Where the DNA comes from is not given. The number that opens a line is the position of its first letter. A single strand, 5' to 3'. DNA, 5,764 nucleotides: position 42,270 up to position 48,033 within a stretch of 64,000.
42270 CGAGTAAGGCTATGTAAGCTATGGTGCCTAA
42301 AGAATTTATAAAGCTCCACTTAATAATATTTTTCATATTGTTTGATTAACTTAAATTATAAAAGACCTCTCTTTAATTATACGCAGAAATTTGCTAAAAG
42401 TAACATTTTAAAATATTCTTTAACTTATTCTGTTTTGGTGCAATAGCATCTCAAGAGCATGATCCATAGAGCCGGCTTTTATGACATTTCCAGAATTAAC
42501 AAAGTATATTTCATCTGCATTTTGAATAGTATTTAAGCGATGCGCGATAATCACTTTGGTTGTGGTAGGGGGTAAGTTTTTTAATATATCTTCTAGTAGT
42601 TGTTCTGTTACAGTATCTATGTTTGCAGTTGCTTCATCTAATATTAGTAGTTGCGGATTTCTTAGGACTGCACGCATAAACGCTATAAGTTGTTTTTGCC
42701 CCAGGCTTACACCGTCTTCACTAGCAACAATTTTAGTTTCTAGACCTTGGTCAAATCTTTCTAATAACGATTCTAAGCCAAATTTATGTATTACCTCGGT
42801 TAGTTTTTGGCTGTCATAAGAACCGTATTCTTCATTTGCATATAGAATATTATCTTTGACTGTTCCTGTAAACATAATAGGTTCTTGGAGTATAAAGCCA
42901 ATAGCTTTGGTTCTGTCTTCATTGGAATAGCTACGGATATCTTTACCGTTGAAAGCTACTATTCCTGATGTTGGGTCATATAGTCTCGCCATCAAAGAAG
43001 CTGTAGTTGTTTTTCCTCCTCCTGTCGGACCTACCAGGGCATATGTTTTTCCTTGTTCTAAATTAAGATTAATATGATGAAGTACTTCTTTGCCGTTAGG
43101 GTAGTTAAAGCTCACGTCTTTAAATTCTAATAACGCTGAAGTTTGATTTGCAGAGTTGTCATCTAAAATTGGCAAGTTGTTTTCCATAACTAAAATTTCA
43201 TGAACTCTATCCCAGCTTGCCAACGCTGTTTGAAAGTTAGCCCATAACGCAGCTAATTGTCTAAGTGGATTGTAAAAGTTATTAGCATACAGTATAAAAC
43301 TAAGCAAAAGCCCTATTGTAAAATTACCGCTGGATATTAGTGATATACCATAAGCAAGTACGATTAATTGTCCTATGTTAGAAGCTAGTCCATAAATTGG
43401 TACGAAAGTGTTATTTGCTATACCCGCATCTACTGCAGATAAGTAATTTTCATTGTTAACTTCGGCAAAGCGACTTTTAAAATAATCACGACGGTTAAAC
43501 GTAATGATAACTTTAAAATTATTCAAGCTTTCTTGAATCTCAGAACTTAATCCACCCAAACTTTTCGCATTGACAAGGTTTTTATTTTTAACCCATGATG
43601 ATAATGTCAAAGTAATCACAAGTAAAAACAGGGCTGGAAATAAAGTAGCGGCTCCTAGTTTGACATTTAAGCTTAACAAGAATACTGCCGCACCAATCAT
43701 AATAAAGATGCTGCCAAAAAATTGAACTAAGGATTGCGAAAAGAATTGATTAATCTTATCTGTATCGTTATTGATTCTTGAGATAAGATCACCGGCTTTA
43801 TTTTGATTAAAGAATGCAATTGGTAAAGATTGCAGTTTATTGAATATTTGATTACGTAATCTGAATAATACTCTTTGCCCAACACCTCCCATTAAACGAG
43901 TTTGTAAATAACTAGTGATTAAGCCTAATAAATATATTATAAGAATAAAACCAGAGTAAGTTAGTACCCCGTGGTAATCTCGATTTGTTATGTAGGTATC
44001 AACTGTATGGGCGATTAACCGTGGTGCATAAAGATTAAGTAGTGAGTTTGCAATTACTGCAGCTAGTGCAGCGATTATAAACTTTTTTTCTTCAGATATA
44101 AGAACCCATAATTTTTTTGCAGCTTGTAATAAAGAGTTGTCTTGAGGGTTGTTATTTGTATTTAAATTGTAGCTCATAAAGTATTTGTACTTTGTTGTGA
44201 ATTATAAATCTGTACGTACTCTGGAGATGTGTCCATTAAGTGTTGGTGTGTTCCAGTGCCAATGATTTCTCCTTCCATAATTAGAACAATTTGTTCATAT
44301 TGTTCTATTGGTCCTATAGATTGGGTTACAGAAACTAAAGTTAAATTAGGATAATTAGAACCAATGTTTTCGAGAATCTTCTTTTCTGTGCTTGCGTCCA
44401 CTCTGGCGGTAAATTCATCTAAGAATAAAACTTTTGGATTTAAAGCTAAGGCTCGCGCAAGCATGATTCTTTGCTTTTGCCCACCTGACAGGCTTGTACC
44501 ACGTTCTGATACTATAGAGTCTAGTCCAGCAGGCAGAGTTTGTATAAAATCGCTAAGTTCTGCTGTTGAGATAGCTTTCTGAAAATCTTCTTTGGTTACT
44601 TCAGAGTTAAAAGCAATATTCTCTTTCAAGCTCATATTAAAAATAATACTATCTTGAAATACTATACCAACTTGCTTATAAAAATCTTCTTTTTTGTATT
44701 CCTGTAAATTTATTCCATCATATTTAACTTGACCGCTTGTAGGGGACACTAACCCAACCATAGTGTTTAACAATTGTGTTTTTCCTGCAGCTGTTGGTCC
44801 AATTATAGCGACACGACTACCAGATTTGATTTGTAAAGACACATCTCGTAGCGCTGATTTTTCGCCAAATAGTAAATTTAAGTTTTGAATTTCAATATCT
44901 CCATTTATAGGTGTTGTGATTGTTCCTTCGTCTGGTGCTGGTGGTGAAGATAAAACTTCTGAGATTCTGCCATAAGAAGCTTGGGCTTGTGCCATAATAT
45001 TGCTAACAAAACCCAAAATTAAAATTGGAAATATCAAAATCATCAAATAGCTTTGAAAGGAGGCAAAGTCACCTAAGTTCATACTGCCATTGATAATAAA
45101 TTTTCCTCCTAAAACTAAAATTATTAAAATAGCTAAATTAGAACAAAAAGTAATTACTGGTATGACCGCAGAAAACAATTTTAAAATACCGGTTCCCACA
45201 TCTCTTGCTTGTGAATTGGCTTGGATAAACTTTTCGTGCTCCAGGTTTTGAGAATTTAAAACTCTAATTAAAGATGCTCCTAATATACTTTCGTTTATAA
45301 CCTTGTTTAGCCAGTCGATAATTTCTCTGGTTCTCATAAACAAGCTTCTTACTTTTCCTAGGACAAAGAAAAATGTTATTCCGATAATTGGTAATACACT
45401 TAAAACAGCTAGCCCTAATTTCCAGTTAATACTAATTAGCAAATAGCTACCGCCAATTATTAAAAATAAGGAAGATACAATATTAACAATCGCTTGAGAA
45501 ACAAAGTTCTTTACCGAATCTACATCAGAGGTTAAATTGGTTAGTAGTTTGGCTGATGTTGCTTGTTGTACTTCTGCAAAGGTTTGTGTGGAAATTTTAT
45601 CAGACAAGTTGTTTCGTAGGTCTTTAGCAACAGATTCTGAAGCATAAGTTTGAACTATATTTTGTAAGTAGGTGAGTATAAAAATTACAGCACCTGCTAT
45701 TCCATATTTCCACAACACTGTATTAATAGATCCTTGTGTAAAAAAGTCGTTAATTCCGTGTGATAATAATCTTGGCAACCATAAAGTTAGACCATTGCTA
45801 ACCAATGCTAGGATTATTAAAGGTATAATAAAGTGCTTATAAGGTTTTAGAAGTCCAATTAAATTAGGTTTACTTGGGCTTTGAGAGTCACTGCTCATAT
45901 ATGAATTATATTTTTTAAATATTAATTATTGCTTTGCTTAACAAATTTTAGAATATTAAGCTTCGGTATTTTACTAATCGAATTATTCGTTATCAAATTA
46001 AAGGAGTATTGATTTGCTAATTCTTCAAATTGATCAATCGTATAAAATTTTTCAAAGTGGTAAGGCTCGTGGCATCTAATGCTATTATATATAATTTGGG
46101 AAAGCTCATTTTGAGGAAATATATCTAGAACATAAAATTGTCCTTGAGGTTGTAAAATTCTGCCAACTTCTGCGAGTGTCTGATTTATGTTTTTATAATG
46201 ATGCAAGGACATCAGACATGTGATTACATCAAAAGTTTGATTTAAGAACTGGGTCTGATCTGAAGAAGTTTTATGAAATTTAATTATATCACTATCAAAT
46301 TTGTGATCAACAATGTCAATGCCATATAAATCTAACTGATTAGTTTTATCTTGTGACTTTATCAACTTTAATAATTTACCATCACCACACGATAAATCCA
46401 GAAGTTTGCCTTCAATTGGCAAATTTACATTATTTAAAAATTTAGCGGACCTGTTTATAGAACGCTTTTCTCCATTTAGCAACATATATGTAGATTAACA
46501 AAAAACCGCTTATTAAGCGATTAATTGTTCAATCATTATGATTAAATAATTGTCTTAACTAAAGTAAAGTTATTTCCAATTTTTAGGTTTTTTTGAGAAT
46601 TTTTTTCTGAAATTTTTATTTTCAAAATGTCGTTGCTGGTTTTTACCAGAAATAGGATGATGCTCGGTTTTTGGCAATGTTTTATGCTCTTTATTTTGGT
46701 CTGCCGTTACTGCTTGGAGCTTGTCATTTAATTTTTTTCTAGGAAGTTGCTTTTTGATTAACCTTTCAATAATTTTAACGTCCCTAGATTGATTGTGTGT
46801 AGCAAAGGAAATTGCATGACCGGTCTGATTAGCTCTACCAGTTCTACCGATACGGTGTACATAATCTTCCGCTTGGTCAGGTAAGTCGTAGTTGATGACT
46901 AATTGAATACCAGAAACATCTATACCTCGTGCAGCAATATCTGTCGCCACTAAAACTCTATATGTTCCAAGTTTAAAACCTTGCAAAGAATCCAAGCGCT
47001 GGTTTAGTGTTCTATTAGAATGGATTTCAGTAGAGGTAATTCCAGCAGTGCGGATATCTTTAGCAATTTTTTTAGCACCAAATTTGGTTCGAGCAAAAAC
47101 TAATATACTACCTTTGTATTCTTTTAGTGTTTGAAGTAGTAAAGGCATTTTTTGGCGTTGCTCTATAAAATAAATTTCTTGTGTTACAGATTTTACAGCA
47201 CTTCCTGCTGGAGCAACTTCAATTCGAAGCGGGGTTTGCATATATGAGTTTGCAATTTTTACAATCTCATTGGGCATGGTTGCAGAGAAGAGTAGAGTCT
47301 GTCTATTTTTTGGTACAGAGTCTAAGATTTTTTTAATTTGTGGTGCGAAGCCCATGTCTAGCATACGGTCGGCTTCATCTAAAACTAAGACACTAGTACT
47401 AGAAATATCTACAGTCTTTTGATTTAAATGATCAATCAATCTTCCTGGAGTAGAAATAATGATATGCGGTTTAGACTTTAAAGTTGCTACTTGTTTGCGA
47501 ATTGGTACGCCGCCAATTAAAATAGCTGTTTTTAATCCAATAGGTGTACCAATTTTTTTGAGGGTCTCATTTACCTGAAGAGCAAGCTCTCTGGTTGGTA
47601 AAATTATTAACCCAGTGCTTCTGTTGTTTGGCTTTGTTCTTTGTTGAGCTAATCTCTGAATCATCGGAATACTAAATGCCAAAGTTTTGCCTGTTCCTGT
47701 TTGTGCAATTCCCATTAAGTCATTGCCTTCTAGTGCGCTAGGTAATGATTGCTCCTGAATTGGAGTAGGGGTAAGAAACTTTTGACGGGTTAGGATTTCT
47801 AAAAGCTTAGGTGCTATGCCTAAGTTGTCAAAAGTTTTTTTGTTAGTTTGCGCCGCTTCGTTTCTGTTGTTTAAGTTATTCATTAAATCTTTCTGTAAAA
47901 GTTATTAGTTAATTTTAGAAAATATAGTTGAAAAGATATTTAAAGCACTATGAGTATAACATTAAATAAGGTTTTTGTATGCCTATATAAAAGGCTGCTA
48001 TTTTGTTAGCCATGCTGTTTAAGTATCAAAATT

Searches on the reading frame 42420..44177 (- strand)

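Call 18: search_protein_families(library=pfam, proteins=[window:42420-44177:-], max_evalue=0.001)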
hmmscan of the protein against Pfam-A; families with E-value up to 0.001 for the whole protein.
window:42420-44177:- (585 aa): 5 families
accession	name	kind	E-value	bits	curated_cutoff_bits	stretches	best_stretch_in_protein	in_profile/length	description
PF00664.28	ABC_membrane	-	7.8e-52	177.1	28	1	35-304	2-273/274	ABC transporter transmembrane region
PF00005.33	ABC_tran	-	3.8e-28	99.2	25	1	366-518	1-137/137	ABC transporter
PF13401.12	AAA_22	-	9.4e-05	23.2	27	1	378-532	7-105/130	AAA domain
PF02463.25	SMC_N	-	0.00041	20.3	40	0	448-562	135-213/220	RecF/RecN/SMC N terminal domain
PF00270.35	DEAD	-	0.00043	20.5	26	0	373-397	11-35/167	DEAD/DEAH box helicase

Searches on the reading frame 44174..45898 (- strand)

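Call 18: search_protein_families(library=pfam, proteins=[window:44174-45898:-], max_evalue=0.001)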
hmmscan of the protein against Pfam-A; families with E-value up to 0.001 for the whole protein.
window:44174-45898:- (574 aa): 2 families
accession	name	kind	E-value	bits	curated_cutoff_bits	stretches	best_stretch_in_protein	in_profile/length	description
PF00664.28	ABC_membrane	-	1.6e-37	130.1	28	1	27-291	4-273/274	ABC transporter transmembrane region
PF00005.33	ABC_tran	-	1.8e-32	113.2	25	1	350-498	1-137/137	ABC transporter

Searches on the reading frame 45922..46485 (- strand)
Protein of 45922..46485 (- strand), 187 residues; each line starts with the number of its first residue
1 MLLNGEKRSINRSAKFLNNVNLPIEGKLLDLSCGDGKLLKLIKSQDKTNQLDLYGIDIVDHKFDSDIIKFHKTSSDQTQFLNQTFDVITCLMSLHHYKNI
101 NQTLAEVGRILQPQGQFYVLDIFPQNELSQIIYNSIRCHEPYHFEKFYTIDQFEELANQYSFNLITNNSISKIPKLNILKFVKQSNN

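Call 18: search_protein_families(library=pfam, proteins=[window:45922-46485:-], max_evalue=0.001)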
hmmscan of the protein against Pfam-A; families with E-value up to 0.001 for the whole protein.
window:45922-46485:- (187 aa): 8 families
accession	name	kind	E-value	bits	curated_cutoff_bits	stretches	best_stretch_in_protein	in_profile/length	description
PF13489.12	Methyltransf_23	-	8.6e-17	61.8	27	1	24-166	22-163/164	Methyltransferase domain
PF08241.18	Methyltransf_11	-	1.6e-12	48.3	21.2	1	29-119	1-95/95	Methyltransferase domain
PF08242.18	Methyltransf_12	-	4.2e-10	40.7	30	1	29-117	1-98/98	Methyltransferase domain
PF13649.12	Methyltransf_25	-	8.1e-10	39.7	27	1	29-115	2-97/97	Methyltransferase domain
PF13847.12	Methyltransf_31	-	2e-09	37.7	27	1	27-135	6-125/145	Methyltransferase domain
PF01209.24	Ubie_methyltran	-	1.4e-06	28.3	20.1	1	27-176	50-201/233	ubiE/COQ5 methyltransferase family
PF07021.18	MetW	-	0.00012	22.2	21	1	26-110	15-101/193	Methionine biosynthesis protein MetW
PF05148.21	Methyltransf_8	-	0.00013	22.4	27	1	27-122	75-159/219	Hypothetical methyltransferase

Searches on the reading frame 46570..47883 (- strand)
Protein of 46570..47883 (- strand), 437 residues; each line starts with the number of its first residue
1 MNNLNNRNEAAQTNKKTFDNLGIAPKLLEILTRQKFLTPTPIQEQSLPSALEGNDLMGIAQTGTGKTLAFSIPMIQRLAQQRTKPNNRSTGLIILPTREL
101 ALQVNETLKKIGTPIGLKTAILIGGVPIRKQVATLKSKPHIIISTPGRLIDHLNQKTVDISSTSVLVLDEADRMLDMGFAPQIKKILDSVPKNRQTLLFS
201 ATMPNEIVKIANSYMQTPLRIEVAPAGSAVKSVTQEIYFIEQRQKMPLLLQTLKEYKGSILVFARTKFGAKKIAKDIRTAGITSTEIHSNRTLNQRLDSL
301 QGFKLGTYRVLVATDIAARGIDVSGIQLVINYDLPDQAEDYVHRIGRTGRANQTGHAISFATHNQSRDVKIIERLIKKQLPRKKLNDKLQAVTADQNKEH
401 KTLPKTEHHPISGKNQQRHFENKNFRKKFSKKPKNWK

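Call 18: search_protein_families(library=pfam, proteins=[window:46570-47883:-], max_evalue=0.001)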
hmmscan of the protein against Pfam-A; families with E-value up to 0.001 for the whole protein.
window:46570-47883:- (437 aa): 2 families
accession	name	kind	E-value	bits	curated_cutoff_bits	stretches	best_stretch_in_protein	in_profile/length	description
PF00270.35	DEAD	-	1.1e-51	175.3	26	1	40-207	1-164/167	DEAD/DEAH box helicase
PF00271.37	Helicase_C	-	1.6e-27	96.3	23.5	1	245-352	2-110/110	Helicase conserved C-terminal domain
